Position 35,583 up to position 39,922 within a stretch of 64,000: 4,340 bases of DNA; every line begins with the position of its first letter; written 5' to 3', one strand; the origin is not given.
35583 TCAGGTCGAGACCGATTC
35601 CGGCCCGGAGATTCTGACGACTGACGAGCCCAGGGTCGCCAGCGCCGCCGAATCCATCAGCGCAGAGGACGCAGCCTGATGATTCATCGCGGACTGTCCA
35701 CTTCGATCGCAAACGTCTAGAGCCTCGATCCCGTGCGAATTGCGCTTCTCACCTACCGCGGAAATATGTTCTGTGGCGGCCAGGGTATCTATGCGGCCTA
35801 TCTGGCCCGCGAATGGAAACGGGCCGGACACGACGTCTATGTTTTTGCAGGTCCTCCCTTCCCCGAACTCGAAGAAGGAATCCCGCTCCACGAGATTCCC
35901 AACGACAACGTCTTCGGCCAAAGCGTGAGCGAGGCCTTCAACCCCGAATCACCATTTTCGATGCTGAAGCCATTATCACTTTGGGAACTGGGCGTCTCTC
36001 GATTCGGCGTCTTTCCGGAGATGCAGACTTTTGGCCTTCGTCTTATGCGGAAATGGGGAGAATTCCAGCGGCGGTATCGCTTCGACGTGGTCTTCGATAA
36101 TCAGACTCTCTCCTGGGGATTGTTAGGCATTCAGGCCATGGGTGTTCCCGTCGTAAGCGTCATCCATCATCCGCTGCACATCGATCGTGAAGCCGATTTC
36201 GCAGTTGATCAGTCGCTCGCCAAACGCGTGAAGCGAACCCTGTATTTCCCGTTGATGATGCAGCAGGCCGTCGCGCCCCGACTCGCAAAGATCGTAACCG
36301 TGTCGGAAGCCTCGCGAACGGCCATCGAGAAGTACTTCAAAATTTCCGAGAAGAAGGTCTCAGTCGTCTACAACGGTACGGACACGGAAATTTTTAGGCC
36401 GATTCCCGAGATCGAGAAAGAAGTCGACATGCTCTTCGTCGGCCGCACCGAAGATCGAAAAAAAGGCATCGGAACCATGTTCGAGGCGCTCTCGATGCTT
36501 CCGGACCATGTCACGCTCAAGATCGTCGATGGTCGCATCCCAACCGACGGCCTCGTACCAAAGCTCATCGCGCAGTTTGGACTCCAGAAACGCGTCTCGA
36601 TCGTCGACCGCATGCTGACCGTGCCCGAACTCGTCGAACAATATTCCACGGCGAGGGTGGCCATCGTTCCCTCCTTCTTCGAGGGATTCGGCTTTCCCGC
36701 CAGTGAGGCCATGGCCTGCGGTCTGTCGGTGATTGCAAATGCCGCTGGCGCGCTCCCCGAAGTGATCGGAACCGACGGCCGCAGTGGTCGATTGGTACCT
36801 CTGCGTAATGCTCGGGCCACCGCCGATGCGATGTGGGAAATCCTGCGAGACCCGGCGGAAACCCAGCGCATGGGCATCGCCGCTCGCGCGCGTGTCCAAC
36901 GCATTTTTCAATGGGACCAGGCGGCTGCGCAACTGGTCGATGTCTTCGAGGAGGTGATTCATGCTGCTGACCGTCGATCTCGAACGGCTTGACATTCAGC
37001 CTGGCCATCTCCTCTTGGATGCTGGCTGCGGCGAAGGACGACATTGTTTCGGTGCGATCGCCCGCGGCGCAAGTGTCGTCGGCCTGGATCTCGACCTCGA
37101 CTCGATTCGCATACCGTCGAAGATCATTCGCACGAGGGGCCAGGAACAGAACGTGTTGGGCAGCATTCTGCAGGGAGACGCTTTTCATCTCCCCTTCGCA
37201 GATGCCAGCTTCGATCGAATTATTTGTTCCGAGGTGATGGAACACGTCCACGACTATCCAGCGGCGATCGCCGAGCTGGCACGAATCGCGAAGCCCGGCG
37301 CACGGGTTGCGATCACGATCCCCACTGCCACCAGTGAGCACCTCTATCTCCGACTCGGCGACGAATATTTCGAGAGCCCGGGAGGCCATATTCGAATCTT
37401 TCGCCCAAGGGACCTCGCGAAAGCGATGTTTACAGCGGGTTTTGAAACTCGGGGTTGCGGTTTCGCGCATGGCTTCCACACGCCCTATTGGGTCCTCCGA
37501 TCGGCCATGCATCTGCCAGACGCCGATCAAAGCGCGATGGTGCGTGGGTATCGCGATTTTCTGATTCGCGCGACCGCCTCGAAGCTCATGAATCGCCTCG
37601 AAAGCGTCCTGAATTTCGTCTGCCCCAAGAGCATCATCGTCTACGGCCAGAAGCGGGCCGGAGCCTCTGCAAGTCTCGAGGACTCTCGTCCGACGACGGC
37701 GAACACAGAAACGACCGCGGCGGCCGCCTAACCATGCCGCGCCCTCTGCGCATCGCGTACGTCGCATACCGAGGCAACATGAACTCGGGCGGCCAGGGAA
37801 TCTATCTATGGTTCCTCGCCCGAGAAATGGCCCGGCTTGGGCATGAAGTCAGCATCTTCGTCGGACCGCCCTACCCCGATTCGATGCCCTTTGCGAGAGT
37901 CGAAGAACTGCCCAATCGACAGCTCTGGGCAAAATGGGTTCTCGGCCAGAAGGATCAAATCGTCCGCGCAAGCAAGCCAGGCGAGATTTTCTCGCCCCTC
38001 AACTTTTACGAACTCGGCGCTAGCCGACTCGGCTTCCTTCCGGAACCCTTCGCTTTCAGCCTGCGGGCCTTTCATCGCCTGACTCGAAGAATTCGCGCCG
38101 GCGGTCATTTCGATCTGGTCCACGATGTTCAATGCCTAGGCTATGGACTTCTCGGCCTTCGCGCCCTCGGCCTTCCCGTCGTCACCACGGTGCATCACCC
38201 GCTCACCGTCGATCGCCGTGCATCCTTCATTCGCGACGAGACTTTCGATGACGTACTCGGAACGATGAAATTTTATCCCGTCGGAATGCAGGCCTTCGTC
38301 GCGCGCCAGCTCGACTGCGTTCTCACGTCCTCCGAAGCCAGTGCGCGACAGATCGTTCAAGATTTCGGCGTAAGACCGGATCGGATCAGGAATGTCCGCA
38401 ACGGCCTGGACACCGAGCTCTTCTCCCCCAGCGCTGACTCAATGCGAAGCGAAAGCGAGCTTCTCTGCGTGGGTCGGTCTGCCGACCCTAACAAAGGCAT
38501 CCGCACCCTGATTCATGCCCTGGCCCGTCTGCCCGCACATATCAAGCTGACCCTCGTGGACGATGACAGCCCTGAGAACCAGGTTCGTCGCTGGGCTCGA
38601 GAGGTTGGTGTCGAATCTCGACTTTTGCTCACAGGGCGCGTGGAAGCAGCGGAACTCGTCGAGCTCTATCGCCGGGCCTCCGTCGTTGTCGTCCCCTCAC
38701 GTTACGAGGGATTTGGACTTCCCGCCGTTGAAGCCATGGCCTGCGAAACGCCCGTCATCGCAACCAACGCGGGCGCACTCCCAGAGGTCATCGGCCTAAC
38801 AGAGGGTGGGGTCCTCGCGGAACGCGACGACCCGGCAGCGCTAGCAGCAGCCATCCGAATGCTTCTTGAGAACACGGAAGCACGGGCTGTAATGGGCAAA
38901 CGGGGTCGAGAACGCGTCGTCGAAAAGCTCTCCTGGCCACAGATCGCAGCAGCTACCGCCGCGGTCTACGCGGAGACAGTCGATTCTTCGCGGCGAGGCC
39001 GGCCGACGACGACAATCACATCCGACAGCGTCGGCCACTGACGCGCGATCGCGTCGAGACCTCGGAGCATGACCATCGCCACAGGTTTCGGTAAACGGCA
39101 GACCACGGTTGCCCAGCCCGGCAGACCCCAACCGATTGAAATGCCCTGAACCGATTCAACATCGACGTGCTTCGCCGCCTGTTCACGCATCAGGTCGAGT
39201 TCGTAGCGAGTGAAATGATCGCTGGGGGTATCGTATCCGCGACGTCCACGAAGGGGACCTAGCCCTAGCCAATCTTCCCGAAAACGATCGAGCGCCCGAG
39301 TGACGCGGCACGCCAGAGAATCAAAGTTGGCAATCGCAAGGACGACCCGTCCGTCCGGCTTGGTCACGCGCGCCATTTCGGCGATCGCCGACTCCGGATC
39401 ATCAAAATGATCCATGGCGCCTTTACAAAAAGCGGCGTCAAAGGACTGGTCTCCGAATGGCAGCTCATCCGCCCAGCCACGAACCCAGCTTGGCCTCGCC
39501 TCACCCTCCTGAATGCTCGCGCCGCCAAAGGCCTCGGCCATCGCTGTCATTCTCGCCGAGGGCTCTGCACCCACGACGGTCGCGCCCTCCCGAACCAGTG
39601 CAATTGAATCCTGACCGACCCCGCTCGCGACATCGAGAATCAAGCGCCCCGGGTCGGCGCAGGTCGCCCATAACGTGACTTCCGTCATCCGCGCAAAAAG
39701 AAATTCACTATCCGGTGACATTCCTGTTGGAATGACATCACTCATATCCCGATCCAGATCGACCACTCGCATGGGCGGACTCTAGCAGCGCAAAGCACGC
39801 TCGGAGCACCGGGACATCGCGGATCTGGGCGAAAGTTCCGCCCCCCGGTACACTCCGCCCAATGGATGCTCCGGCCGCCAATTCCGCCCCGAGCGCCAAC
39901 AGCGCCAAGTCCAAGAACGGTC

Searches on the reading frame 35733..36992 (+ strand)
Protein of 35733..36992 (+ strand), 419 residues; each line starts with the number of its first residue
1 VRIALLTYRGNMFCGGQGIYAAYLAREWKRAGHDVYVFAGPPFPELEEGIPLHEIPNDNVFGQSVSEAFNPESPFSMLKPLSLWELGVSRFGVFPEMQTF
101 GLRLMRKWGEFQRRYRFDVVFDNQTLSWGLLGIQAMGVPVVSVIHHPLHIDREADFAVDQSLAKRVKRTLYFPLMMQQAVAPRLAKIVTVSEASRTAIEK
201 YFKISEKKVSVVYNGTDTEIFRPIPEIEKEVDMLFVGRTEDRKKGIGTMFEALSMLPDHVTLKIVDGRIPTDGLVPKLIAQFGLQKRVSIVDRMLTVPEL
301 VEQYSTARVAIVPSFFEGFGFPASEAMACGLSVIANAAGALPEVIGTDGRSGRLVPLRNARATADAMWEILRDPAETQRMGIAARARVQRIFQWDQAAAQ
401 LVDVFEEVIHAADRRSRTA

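Call 29: search_protein_families(library=pfam, proteins=[window:35733-36992:+], max_evalue=0.001)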
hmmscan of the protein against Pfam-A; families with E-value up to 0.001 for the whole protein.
window:35733-36992:+ (419 aa): 6 families
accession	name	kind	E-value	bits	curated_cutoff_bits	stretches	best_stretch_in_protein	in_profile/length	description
PF13439.12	Glyco_transf_4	-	2.5e-23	83.4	28.5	1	15-219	2-169/170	Glycosyltransferase Family 4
PF00534.26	Glycos_transf_1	-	8.8e-23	81.1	26.4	1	219-386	4-171/172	Glycosyl transferases group 1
PF13692.12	Glyco_trans_1_4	-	3e-22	79.9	27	1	232-373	3-142/142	Glycosyl transferases group 1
PF13579.12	Glyco_trans_4_4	-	2.2e-14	54.5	29.7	1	15-215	1-158/158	Glycosyl transferase 4-like domain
PF20706.3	GT4-conflict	-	1.8e-11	44.1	26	1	197-401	160-385/385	Family 4 Glycosyltransferase in conflict systems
PF13524.12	Glyco_trans_1_2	-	0.00016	22.1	25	1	318-403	62-144/144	Glycosyl transferase-like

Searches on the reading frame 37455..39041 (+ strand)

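Call 29: search_protein_families(library=pfam, proteins=[window:37455-39041:+], max_evalue=0.001)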
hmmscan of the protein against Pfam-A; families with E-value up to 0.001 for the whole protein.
window:37455-39041:+ (528 aa): 6 families
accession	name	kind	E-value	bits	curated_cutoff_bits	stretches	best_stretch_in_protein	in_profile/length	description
PF00534.26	Glycos_transf_1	-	5.3e-37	127.4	26.4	1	335-487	17-172/172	Glycosyl transferases group 1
PF13692.12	Glyco_trans_1_4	-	2e-33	116.1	27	1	335-473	3-142/142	Glycosyl transferases group 1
PF13439.12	Glyco_transf_4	-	1.1e-23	84.6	28.5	1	112-321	2-169/170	Glycosyltransferase Family 4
PF13579.12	Glyco_trans_4_4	-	3.3e-17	63.7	29.7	1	112-317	1-158/158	Glycosyl transferase 4-like domain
PF20706.3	GT4-conflict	-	5.9e-15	55.6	26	1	313-499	176-383/385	Family 4 Glycosyltransferase in conflict systems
PF13524.12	Glyco_trans_1_2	-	1.9e-11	44.5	25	1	350-499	3-140/144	Glycosyl transferase-like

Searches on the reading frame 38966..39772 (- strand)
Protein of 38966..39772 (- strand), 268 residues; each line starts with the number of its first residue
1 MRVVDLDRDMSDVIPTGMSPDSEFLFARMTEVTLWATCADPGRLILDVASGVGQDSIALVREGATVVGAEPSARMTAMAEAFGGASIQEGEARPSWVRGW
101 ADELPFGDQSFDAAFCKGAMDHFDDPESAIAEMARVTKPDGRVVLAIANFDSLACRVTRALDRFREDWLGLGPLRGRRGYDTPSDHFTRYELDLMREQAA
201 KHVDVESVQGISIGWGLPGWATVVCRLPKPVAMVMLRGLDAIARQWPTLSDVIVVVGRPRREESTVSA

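Call 85: search_protein_families(library=pfam, proteins=[window:38966-39772:-], max_evalue=0.01)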
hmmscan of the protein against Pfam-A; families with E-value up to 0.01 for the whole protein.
window:38966-39772:- (268 aa): 7 families
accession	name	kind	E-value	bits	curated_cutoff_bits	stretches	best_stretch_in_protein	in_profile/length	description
PF08241.18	Methyltransf_11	-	2.6e-20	73.3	21.2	1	46-145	1-95/95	Methyltransferase domain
PF13649.12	Methyltransf_25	-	8.4e-17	62.1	27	1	45-141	1-97/97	Methyltransferase domain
PF13489.12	Methyltransf_23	-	3.1e-11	43.7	27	1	40-159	21-124/164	Methyltransferase domain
PF13847.12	Methyltransf_31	-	8.8e-11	42.1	27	1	43-149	5-113/145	Methyltransferase domain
PF08242.18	Methyltransf_12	-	1.3e-09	39.1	30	1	46-143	1-98/98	Methyltransferase domain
PF01209.24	Ubie_methyltran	-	6e-09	36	20.1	1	36-145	42-151/233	ubiE/COQ5 methyltransferase family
PF08003.17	Methyltransf_9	-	0.0021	17.5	23.8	1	42-146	116-218/315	Protein of unknown function (DUF1698)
